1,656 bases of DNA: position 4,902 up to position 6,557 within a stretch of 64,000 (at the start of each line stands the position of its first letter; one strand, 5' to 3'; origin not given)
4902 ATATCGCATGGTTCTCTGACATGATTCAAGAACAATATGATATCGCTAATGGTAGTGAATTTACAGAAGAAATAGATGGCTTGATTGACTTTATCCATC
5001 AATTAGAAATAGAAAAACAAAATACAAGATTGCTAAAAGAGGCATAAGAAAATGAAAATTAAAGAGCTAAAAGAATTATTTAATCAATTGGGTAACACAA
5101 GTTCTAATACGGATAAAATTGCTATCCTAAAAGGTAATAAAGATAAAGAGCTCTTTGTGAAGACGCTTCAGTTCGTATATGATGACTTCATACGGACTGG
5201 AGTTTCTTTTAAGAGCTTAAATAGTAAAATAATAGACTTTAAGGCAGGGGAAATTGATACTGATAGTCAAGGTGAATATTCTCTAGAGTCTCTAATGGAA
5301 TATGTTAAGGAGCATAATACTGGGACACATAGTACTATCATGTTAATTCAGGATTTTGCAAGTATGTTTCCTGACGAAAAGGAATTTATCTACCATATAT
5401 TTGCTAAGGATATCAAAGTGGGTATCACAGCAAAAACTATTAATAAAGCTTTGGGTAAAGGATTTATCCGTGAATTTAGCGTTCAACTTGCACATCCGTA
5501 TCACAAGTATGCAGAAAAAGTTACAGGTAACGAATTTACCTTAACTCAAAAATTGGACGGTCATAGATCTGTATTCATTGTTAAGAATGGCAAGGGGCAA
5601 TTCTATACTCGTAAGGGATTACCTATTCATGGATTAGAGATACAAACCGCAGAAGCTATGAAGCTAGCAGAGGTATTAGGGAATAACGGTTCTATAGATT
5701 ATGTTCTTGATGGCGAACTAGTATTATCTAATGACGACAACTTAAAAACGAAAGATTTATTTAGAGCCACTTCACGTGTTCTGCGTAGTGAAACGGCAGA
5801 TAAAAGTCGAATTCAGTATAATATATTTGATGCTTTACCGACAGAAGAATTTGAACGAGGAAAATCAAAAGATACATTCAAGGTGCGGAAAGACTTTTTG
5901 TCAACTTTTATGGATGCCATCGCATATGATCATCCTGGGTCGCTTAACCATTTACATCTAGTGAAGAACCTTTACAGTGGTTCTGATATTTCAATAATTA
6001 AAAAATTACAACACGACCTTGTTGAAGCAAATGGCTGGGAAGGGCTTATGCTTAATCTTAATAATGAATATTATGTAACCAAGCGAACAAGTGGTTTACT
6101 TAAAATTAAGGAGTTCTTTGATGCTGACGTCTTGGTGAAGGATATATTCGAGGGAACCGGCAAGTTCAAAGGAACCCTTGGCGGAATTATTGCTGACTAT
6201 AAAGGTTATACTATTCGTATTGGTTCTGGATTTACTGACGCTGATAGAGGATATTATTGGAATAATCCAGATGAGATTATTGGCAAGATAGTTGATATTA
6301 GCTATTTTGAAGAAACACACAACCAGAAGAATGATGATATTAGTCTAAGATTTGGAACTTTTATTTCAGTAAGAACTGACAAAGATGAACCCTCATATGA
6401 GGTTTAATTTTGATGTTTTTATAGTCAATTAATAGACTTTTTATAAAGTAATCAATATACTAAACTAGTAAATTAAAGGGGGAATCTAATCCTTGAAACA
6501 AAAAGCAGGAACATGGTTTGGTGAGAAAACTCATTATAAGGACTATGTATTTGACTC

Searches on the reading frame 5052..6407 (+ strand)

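Call 76: search_protein_families(library=pfam, proteins=[window:5052-6407:+], max_evalue=0.001)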
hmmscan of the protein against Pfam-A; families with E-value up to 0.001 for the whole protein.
window:5052-6407:+ (451 aa): 3 families
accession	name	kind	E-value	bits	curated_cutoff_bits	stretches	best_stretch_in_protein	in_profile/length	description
PF01068.26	DNA_ligase_A_M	-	1.7e-14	54.4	26.2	1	147-353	4-204/204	ATP dependent DNA ligase domain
PF14743.12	DNA_ligase_OB_2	-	4e-12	46.4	28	1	367-441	1-66/66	DNA ligase OB-like domain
PF09414.15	RNA_ligase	-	0.00023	21.8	27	1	161-334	2-155/171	RNA ligase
